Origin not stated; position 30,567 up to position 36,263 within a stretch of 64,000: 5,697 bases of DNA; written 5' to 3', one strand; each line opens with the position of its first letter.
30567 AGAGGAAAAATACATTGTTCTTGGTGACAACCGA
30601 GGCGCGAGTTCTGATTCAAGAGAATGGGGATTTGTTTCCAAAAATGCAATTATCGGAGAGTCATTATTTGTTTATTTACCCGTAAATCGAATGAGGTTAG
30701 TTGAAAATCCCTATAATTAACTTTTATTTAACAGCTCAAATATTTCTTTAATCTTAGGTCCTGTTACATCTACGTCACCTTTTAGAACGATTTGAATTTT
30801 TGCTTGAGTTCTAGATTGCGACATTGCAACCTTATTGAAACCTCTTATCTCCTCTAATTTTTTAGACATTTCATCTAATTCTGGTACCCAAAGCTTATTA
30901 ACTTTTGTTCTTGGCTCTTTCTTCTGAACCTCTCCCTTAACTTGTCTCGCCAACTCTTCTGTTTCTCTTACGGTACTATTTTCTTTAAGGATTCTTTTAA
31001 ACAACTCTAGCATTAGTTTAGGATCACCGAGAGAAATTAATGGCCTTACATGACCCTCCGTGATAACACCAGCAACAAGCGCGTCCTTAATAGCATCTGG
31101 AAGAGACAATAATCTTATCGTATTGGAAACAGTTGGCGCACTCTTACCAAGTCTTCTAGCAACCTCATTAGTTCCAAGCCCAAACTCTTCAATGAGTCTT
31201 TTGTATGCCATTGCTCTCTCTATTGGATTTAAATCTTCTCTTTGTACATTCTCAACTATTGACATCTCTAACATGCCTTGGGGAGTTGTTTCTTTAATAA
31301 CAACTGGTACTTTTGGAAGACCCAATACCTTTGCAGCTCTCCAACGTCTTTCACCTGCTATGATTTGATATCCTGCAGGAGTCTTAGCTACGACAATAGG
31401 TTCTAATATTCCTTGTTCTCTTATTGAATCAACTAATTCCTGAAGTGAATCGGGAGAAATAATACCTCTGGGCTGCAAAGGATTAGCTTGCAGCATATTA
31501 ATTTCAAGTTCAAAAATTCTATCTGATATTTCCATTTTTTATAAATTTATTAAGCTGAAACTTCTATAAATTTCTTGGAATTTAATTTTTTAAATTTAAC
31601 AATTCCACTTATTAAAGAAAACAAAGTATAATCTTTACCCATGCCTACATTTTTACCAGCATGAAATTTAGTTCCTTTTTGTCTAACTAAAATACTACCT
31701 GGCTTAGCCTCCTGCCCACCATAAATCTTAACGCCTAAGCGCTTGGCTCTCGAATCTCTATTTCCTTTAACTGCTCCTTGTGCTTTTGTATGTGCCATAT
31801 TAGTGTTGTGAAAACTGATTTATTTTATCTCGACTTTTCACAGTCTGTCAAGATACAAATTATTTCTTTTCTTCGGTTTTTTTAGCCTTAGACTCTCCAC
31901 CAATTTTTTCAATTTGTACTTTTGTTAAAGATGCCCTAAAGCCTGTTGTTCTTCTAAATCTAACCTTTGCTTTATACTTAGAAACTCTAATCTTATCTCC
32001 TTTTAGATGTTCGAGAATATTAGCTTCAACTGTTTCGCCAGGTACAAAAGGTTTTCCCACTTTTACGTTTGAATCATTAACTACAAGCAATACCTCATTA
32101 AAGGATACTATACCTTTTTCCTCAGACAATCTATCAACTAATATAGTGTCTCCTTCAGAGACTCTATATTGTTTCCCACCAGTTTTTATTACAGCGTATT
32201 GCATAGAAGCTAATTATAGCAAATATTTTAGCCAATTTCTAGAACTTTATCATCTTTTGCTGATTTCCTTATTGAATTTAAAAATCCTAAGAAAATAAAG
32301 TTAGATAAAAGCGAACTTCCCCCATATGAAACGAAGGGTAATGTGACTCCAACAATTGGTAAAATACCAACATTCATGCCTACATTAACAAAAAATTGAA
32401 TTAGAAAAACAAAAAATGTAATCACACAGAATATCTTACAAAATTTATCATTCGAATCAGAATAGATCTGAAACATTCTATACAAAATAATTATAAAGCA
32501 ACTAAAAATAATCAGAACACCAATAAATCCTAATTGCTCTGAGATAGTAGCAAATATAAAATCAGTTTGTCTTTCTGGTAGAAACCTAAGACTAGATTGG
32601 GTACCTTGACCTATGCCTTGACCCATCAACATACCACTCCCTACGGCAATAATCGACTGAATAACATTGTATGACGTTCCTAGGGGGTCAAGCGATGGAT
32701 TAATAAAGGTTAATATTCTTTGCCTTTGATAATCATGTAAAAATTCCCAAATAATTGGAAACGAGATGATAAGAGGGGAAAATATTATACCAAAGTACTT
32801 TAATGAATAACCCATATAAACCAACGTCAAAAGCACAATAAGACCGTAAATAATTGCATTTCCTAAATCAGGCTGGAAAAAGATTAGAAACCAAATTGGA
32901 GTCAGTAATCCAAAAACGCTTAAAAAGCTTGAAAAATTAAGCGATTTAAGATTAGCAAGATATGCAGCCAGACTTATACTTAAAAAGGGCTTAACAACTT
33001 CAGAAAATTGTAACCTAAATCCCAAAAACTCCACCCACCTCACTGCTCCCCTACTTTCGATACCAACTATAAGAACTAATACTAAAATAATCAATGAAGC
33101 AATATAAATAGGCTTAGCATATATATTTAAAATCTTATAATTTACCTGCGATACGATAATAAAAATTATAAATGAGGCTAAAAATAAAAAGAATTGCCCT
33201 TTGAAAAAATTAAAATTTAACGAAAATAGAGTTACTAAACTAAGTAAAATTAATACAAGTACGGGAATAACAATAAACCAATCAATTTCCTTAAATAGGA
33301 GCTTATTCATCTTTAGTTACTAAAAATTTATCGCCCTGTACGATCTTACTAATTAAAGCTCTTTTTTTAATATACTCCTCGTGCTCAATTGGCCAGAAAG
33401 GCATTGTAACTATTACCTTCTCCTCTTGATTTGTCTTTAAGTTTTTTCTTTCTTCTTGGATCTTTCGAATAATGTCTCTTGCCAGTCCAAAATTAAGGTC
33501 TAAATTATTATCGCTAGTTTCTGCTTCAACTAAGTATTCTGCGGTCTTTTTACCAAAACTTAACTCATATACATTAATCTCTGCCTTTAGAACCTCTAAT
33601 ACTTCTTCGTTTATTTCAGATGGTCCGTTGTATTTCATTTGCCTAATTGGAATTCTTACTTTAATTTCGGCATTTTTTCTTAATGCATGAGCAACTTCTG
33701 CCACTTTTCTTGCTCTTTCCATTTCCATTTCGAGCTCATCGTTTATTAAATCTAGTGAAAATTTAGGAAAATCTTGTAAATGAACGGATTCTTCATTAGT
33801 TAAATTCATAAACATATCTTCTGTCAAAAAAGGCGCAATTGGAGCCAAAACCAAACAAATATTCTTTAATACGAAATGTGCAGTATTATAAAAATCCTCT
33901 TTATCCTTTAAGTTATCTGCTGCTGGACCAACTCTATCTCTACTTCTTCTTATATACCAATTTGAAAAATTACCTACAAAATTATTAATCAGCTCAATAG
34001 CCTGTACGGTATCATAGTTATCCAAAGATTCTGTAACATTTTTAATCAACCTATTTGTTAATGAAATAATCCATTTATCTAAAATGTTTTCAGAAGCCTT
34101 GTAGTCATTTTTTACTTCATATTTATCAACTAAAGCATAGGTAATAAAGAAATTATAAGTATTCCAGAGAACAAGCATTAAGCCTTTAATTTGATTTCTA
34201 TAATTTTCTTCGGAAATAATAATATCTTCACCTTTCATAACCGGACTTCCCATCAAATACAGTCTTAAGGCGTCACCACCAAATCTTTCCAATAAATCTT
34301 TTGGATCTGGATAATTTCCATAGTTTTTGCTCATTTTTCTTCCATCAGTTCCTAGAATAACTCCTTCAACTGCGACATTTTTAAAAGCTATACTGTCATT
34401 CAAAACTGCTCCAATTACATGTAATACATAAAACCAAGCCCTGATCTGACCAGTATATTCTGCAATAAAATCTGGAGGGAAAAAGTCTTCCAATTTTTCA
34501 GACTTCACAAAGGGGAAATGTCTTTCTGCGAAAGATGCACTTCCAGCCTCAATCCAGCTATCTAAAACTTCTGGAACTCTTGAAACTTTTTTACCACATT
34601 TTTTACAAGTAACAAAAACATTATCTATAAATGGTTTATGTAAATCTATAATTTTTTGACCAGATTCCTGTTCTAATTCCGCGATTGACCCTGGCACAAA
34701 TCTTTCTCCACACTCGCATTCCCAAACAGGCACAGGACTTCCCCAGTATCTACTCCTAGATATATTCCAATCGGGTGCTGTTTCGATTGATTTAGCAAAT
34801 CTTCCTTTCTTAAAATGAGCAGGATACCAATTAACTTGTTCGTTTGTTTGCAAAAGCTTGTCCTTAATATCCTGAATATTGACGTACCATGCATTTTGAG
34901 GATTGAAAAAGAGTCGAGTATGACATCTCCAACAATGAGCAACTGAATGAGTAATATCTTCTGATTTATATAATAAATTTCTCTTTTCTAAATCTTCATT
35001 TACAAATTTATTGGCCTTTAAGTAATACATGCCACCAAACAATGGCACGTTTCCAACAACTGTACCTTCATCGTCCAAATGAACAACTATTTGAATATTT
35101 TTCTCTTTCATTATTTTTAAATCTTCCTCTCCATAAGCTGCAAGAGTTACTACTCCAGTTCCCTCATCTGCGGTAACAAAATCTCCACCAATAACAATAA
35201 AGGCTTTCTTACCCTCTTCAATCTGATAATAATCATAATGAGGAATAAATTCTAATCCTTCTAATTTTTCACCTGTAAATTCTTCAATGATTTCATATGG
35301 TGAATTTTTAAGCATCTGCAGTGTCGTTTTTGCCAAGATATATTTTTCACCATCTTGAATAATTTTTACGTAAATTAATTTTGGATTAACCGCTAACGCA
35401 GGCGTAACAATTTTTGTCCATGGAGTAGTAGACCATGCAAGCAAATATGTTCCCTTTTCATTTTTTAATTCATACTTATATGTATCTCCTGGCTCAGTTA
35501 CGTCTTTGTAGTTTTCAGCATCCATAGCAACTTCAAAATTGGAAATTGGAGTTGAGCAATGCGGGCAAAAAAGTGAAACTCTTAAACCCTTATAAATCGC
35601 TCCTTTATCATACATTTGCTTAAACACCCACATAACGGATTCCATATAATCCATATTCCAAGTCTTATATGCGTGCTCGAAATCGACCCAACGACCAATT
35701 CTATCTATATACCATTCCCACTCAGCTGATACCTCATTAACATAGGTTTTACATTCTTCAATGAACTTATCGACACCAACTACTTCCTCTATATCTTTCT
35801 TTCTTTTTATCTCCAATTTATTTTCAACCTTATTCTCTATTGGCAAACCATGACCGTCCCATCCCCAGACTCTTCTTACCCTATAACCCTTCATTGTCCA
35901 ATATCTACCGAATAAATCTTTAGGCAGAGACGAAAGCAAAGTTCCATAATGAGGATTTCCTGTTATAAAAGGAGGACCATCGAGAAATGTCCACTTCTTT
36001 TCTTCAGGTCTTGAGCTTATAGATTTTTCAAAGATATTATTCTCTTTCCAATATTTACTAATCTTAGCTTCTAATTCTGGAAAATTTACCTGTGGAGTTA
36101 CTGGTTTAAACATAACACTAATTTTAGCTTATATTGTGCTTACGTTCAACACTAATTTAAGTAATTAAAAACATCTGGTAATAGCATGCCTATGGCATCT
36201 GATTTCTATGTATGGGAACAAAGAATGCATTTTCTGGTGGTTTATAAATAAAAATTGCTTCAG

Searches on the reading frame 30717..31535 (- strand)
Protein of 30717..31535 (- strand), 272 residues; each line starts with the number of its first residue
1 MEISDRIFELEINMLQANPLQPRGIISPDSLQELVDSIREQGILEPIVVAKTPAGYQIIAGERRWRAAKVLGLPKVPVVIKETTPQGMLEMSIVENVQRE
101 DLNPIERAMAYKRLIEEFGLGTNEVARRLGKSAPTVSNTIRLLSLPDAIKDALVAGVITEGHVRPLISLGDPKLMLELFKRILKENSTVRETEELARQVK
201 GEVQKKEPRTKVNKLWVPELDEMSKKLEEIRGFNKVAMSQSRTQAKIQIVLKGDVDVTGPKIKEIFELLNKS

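Call 9: search_protein_families(library=pfam, proteins=[window:30717-31535:-], max_evalue=0.001)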
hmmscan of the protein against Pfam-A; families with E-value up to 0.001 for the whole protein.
window:30717-31535:- (272 aa): 3 families
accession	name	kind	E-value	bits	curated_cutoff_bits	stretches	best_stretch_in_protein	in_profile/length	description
PF17762.8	HTH_ParB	-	1.2e-33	115.7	22.6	1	100-200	1-101/102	ParB HTH domain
PF02195.25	ParB_N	-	2.5e-31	108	26.3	1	7-98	3-95/95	ParB N-terminal domain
PF08535.16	KorB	-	0.00069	20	22.3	0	120-160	4-44/89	KorB domain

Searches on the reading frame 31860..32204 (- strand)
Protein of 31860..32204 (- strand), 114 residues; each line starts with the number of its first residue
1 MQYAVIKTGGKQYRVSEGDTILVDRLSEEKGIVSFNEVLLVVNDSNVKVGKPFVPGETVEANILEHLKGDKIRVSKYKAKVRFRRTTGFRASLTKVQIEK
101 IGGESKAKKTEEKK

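Call 9: search_protein_families(library=pfam, proteins=[window:31860-32204:-], max_evalue=0.001)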
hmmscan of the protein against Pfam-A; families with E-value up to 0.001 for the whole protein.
window:31860-32204:- (114 aa): 1 family
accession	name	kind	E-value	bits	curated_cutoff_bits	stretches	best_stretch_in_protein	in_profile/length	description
PF00829.26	Ribosomal_L21p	-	1.6e-31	108.9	27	1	3-101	2-99/99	Ribosomal prokaryotic L21 protein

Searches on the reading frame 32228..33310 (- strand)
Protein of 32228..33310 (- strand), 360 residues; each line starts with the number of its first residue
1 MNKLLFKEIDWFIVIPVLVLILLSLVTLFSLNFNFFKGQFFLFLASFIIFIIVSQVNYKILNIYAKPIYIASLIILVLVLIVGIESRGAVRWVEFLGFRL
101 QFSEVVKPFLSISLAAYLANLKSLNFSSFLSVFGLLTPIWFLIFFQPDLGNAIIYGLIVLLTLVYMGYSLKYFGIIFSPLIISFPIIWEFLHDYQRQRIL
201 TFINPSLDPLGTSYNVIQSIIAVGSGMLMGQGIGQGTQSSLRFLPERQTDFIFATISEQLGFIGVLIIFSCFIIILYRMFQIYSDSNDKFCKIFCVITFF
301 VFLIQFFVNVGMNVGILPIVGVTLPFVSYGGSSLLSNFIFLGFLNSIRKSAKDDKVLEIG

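Call 9: search_protein_families(library=pfam, proteins=[window:32228-33310:-], max_evalue=0.001)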
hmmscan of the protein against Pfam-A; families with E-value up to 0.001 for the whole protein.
window:32228-33310:- (360 aa): 1 family
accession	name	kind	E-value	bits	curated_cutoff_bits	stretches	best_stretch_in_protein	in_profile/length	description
PF01098.24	FTSW_RODA_SPOVE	-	6.5e-87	292.2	26.4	1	10-351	9-354/356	Cell cycle protein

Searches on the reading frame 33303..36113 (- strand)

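Call 9: search_protein_families(library=pfam, proteins=[window:33303-36113:-], max_evalue=0.001)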
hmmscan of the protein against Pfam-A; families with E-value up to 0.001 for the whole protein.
window:33303-36113:- (936 aa): 3 families
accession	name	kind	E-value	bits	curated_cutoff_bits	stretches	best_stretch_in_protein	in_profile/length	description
PF00133.28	tRNA-synt_1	-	1.9e-113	379.8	22.7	1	18-628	2-410/414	tRNA synthetases class I (I, L, M and V)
PF08264.19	Anticodon_1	-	4.3e-30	105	25.1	1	679-823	1-144/148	Anticodon-binding domain of tRNA ligase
PF09334.17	tRNA-synt_1g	-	1.6e-17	63.9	20.1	1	48-200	8-140/391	tRNA synthetases class I (M)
